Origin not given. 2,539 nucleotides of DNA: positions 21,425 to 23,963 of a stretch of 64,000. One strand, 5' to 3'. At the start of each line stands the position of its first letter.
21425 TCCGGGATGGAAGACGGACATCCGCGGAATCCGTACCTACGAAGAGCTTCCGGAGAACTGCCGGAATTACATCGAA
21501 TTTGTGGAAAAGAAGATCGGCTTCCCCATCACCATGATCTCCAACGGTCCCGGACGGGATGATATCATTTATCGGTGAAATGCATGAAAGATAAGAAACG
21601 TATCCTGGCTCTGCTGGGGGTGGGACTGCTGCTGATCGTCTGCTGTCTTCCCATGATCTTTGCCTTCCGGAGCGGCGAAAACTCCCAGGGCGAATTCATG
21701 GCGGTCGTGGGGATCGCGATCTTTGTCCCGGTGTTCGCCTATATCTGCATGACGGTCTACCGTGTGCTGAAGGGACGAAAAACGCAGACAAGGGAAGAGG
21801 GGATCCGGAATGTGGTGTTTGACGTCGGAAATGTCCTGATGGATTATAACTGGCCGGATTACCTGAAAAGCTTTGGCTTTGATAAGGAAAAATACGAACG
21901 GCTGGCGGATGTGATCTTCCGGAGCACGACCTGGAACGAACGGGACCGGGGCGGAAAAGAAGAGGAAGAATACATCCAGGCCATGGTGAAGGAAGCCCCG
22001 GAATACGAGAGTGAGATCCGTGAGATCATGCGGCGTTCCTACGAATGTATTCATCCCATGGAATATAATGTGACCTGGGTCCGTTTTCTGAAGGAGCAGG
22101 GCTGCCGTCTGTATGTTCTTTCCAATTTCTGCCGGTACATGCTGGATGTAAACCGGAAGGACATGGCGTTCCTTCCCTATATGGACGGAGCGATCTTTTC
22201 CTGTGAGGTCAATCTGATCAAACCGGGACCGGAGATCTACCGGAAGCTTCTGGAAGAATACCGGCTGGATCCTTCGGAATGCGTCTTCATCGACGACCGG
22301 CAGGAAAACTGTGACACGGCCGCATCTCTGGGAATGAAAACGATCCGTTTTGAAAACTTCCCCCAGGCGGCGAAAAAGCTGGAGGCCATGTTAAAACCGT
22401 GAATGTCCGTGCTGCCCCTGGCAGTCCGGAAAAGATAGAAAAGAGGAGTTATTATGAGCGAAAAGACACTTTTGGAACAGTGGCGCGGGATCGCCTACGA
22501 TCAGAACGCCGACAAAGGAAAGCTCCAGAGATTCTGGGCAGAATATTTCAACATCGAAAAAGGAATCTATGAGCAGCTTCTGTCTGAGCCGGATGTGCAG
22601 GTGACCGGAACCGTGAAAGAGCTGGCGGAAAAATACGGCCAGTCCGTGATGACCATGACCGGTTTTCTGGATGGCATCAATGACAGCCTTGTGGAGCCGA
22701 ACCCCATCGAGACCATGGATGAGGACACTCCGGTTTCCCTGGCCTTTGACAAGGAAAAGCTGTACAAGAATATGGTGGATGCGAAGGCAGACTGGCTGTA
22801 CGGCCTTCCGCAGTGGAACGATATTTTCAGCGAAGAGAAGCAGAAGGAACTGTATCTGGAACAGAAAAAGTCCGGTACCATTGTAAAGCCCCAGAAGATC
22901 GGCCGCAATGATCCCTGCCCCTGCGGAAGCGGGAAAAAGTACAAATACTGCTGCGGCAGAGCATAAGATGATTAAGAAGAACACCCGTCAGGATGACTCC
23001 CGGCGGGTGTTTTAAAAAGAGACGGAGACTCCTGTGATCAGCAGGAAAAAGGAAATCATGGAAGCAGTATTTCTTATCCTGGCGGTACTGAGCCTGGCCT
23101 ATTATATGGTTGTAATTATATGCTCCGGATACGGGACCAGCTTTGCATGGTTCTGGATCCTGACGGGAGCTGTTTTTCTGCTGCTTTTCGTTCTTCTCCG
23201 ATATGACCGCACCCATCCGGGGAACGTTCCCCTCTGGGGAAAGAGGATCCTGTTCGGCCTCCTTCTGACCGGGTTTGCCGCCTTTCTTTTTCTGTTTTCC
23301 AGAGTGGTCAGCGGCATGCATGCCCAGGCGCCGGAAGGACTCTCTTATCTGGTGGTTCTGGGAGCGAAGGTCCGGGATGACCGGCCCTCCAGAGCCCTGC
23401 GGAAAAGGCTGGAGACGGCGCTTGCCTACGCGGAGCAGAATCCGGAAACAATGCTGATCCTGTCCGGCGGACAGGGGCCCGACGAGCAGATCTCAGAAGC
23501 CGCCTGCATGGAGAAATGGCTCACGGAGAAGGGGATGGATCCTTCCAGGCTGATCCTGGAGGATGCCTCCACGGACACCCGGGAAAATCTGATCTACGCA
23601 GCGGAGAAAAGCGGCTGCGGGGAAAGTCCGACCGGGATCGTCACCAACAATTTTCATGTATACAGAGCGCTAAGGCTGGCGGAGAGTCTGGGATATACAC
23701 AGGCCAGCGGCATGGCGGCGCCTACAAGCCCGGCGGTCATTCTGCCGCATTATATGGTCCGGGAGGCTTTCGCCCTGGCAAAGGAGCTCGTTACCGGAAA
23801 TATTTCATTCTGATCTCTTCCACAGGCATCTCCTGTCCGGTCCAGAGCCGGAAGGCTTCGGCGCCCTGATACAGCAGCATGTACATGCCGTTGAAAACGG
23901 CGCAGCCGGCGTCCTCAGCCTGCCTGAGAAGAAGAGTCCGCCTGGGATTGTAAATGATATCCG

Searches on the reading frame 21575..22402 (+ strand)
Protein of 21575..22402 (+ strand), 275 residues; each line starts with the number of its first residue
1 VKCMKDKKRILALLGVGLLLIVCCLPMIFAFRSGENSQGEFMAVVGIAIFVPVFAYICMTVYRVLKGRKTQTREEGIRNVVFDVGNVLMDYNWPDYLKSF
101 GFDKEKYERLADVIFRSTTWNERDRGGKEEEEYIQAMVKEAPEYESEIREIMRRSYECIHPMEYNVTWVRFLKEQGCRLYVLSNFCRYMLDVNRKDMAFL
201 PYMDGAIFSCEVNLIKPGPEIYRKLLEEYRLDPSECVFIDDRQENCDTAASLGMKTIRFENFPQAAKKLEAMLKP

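Call 16: search_protein_families(library=pfam, proteins=[window:21575-22402:+], max_evalue=0.001)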
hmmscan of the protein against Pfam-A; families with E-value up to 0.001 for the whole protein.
window:21575-22402:+ (275 aa): 3 families
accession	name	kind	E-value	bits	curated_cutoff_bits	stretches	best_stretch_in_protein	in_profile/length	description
PF00702.32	Hydrolase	-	1.7e-14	55.1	26.4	1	77-253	1-191/191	haloacid dehalogenase-like hydrolase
PF13419.12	HAD_2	-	8.8e-11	42.7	23.8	1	140-257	61-176/178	Haloacid dehalogenase-like hydrolase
PF13242.12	Hydrolase_like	-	0.00022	21.5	22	1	216-257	4-46/75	HAD-hyrolase-like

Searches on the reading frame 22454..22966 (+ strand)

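Call 16: search_protein_families(library=pfam, proteins=[window:22454-22966:+], max_evalue=0.001)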
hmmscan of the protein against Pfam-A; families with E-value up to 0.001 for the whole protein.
window:22454-22966:+ (170 aa): 1 family
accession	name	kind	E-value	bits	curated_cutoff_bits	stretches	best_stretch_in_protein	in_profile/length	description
PF02810.21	SEC-C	-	2.8e-10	40.3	20.4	1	151-169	1-19/19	SEC-C motif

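Call 19: search_protein_families(library=ncbifam, proteins=[window:22454-22966:+], max_evalue=0.001)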
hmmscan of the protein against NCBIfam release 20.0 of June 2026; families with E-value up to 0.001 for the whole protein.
window:22454-22966:+ (170 aa): 7 families
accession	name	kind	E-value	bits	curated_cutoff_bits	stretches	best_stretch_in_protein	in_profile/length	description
NF004088.0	PRK05590.1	equivalog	7.1e-71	237.9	140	1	6-169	3-165/166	hypothetical protein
TIGR04102.1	SWIM_PBPRA1643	hypoth_equivalog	5.8e-11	42.8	68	1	126-168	66-108/108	PBPRA1643 family SWIM/SEC-C metal-binding motif protein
NF002592.0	PRK02250.1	equivalog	8.1e-10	39.1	158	1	140-168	139-167/167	hypothetical protein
NF002449.0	PRK01617.1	equivalog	3.4e-09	37.2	141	1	147-169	132-154/154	hypothetical protein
NF007704.0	PRK10396.1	equivalog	9.4e-09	35.5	149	1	139-167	191-219/221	hypothetical protein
NF001213.0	PRK00183.1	equivalog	4.6e-07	30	158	1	146-168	131-153/157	hypothetical protein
NF002486.0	PRK01752.1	equivalog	0.00072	19.5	120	1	152-169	138-155/157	YchJ family protein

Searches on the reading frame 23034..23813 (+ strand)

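Call 17: search_protein_families(library=pfam, proteins=[window:23034-23813:+], max_evalue=0.001)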
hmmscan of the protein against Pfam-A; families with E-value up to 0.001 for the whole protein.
window:23034-23813:+ (259 aa): 1 family
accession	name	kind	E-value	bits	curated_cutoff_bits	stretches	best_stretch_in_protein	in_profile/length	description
PF02698.23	DUF218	-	3.8e-27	95.3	27.6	1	105-245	2-131/133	DUF218 domain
